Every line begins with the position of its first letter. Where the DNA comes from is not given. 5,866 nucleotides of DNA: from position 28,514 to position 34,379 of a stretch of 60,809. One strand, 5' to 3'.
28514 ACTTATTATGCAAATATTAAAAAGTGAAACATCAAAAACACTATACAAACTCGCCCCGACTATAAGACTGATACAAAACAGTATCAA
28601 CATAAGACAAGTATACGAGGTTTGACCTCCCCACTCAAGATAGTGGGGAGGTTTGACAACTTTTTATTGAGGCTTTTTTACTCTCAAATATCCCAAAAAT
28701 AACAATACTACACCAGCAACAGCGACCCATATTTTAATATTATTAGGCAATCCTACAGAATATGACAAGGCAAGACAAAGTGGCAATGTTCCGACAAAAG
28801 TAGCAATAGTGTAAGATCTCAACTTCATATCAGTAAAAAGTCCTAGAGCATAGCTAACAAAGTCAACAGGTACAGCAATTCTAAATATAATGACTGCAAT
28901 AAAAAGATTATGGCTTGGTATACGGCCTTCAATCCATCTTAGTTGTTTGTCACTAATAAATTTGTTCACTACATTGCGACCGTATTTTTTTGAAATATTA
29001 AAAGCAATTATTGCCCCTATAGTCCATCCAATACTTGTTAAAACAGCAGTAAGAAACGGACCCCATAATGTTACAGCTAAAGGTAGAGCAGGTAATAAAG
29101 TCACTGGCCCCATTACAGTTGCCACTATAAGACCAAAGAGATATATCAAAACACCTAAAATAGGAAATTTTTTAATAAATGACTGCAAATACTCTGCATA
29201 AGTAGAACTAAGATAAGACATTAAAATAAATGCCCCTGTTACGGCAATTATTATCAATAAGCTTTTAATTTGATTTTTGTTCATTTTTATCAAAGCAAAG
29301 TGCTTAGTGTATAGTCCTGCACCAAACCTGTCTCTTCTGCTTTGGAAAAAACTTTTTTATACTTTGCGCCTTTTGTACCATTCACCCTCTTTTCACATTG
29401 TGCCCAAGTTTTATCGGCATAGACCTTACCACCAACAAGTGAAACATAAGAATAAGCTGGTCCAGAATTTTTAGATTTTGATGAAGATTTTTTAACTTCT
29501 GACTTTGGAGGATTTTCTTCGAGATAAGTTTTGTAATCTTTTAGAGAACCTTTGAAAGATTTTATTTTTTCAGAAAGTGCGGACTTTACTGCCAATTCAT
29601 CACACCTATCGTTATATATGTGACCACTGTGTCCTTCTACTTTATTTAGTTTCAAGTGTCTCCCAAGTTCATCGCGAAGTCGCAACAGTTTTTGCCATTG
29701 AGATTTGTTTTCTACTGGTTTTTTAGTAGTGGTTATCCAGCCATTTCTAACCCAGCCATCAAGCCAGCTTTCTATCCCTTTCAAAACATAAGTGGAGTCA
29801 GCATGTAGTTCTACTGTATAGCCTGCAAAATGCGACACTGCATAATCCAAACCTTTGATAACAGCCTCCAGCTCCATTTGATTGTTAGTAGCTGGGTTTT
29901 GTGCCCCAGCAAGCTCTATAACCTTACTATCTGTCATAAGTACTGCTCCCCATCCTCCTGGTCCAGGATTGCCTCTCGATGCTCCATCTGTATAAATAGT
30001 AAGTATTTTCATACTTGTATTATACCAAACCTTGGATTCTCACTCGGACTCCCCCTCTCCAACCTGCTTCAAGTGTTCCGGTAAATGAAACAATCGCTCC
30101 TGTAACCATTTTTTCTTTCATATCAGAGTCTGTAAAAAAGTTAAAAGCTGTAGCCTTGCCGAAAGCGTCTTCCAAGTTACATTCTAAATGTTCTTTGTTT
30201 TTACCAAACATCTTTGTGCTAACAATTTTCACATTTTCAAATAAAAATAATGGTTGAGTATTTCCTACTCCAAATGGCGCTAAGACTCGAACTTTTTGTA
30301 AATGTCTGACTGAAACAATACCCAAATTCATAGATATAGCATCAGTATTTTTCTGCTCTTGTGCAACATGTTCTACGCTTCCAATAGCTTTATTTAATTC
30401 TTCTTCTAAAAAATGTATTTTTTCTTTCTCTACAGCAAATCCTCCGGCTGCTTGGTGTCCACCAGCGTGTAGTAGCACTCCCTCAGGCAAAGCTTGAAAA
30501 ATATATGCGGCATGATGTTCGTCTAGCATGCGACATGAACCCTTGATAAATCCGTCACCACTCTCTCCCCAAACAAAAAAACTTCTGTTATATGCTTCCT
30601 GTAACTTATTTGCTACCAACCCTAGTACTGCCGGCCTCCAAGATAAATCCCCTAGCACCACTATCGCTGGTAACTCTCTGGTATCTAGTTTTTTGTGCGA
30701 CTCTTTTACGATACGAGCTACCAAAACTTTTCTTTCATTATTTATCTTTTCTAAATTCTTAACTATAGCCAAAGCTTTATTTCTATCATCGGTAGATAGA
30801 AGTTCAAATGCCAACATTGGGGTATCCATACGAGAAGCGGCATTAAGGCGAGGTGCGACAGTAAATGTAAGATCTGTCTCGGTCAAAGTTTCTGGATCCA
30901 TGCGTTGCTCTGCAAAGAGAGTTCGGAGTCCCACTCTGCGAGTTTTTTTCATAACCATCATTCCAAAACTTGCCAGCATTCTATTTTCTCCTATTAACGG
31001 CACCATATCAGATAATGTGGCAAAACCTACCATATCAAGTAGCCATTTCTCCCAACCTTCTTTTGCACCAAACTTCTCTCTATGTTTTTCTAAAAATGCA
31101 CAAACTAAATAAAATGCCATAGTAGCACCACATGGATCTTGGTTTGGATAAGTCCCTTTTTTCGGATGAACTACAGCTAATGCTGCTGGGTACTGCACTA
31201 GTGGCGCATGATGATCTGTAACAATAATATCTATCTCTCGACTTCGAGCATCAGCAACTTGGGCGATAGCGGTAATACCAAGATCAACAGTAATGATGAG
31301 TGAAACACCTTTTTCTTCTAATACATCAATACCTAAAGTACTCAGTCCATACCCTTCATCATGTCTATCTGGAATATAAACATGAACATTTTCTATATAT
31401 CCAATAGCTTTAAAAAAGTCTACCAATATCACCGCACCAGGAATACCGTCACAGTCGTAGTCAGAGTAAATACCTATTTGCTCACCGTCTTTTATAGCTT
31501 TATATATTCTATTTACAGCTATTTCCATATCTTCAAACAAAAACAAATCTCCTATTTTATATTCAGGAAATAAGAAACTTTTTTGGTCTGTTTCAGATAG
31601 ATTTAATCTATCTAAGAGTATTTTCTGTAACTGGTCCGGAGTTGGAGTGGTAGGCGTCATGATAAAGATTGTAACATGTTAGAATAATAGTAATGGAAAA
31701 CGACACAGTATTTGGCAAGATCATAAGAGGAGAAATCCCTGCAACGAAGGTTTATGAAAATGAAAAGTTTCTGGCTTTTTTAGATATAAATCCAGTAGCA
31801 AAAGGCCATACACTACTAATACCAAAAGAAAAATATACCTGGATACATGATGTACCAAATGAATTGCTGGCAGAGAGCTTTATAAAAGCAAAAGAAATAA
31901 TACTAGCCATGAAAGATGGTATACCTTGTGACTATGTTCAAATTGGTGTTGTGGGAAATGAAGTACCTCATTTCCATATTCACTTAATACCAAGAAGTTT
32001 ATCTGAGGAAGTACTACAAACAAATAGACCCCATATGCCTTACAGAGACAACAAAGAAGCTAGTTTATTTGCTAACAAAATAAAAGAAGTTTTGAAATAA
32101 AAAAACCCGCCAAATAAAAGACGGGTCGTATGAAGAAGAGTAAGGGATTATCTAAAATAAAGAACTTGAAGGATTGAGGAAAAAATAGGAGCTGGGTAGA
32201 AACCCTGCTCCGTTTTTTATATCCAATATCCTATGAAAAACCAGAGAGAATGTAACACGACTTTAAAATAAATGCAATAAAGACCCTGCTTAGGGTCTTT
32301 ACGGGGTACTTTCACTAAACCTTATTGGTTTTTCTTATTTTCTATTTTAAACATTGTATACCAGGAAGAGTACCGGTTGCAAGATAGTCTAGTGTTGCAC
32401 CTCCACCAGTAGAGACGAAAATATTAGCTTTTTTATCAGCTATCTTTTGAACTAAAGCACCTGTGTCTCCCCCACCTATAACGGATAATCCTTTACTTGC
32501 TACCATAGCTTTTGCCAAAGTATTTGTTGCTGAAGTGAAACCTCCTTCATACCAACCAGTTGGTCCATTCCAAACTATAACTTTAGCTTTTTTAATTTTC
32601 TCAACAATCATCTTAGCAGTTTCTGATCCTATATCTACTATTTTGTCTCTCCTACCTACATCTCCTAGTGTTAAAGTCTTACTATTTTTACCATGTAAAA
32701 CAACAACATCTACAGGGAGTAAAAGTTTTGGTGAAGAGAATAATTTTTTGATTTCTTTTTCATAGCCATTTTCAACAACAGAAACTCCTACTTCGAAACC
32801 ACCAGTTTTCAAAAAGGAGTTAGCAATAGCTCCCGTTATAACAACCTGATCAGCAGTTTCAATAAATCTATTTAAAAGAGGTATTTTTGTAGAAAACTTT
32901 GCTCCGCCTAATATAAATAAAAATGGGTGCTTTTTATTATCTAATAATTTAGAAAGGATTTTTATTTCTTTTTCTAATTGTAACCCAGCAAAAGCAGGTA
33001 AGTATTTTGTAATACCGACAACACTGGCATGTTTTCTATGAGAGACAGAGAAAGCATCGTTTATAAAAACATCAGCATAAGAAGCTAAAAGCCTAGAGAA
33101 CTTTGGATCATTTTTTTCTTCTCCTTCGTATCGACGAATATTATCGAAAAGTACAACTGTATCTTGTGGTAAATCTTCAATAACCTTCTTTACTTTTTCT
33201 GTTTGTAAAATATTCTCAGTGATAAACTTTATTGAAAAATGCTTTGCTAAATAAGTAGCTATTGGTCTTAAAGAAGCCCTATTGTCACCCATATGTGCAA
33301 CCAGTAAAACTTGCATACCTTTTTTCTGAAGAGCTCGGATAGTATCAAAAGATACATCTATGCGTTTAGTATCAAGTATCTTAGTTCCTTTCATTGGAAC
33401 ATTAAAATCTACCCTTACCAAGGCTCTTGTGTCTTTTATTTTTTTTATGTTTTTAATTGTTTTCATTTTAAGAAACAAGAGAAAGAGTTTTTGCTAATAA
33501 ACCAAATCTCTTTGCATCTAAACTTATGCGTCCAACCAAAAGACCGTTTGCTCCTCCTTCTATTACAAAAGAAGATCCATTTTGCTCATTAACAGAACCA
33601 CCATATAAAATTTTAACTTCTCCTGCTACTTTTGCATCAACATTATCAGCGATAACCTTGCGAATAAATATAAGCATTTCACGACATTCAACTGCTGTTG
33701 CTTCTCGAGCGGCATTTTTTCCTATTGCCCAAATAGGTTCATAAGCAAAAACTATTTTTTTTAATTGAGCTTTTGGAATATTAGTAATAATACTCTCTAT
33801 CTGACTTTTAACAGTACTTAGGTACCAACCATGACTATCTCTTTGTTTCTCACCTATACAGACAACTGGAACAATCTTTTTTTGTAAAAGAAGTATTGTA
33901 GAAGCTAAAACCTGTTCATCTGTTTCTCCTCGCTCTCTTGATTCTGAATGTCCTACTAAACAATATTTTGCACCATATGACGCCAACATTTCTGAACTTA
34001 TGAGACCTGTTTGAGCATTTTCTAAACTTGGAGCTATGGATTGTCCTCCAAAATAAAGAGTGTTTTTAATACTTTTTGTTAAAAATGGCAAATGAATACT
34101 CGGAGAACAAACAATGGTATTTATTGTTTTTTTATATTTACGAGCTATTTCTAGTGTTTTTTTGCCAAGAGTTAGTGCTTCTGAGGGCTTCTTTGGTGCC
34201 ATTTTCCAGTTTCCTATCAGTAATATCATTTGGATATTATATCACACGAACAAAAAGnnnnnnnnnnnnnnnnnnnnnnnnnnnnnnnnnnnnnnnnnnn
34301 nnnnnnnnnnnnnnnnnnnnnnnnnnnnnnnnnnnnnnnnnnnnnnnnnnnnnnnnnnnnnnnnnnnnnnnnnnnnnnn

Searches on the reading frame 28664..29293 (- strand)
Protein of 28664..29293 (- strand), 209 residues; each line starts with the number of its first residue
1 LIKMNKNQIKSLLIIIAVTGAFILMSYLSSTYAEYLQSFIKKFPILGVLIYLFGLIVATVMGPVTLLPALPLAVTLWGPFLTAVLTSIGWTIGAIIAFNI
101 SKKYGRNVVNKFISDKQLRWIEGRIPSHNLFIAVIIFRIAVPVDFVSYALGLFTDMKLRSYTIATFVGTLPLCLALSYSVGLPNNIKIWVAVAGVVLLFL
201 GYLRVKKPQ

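Call 8: search_protein_families(library=pfam, proteins=[window:28664-29293:-], max_evalue=0.001)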
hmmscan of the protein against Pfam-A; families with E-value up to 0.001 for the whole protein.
window:28664-29293:- (209 aa): 1 family
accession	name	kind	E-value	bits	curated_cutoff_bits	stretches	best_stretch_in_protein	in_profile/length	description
PF09335.16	VTT_dom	-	5.7e-16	59.5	33.9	1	72-179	9-120/123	VTT domain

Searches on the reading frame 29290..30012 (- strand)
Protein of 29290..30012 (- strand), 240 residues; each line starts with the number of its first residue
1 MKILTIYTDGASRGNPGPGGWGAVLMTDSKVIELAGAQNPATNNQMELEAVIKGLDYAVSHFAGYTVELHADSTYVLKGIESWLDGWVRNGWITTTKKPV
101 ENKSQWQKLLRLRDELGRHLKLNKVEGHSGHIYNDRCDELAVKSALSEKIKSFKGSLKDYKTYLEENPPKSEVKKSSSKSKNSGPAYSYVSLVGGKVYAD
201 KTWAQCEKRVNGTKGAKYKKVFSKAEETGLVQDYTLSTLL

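Call 8: search_protein_families(library=pfam, proteins=[window:29290-30012:-], max_evalue=0.001)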
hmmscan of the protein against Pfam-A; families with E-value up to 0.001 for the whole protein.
window:29290-30012:- (240 aa): 2 families
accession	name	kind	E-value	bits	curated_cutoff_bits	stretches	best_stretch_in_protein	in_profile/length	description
PF00075.30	RNase_H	-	2.5e-35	122.1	25.8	1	3-144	3-139/141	RNase H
PF01693.22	Cauli_VI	-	0.0001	22.9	21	1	198-224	14-38/44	Ribonuclease H1 N-terminal domain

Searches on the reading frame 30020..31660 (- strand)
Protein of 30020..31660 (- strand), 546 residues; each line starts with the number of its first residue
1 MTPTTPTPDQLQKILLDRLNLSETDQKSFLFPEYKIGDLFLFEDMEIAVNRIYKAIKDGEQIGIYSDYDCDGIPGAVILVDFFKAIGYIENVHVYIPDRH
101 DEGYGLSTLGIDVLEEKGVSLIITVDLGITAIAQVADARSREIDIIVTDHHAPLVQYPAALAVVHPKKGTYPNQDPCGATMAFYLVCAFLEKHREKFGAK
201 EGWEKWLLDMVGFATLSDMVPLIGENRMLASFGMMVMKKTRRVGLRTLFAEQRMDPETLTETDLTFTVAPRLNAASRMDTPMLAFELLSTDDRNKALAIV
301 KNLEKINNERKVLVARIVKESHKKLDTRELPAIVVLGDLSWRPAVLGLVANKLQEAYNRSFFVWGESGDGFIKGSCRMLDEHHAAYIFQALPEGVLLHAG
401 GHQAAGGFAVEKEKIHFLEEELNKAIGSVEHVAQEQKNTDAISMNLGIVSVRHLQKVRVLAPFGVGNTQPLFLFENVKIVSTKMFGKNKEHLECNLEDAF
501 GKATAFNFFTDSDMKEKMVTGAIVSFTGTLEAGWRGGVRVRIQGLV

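Call 8: search_protein_families(library=pfam, proteins=[window:30020-31660:-], max_evalue=0.001)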
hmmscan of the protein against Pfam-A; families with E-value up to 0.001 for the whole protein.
window:30020-31660:- (546 aa): 3 families
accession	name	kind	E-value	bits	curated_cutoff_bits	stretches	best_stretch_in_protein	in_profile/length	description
PF01368.27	DHH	-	1e-19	71.4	28.1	1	61-194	1-110/125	DHH family, N-terminal domain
PF17768.7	RecJ_OB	-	2.1e-14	53.9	27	1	444-542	5-103/107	RecJ OB domain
PF02272.25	DHHA1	-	1.3e-06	29.2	25.9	1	335-426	6-100/102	DHHA1 domain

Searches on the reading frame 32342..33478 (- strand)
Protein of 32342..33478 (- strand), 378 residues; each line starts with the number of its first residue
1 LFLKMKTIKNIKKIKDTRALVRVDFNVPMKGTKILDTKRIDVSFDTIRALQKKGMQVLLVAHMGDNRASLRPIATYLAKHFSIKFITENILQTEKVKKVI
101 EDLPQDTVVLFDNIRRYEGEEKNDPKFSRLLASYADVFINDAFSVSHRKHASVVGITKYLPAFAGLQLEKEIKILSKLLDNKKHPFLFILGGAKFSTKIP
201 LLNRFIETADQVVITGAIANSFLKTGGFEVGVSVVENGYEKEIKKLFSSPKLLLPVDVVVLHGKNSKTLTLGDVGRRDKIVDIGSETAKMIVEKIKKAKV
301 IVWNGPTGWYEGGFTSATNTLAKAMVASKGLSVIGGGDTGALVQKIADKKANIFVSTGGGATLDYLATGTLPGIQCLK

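Call 8: search_protein_families(library=pfam, proteins=[window:32342-33478:-], max_evalue=0.001)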
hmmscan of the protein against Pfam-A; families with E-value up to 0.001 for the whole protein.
window:32342-33478:- (378 aa): 1 family
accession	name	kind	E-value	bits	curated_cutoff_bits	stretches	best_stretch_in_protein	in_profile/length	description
PF00162.24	PGK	-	2.8e-107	359.5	27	1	13-367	5-377/379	Phosphoglycerate kinase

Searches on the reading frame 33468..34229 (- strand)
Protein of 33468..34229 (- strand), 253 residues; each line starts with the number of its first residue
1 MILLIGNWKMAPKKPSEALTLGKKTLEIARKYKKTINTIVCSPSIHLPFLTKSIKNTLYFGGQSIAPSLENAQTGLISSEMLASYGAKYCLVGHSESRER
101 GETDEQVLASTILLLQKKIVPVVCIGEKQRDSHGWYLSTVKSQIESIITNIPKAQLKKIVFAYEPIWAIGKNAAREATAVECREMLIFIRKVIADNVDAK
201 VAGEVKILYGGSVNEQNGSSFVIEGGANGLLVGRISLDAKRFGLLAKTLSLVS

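Call 8: search_protein_families(library=pfam, proteins=[window:33468-34229:-], max_evalue=0.001)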
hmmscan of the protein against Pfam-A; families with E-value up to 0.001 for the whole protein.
window:33468-34229:- (253 aa): 1 family
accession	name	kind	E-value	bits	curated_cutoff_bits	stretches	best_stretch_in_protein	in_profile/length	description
PF00121.24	TIM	-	4.2e-57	193.9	20.1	1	3-247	2-243/245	Triosephosphate isomerase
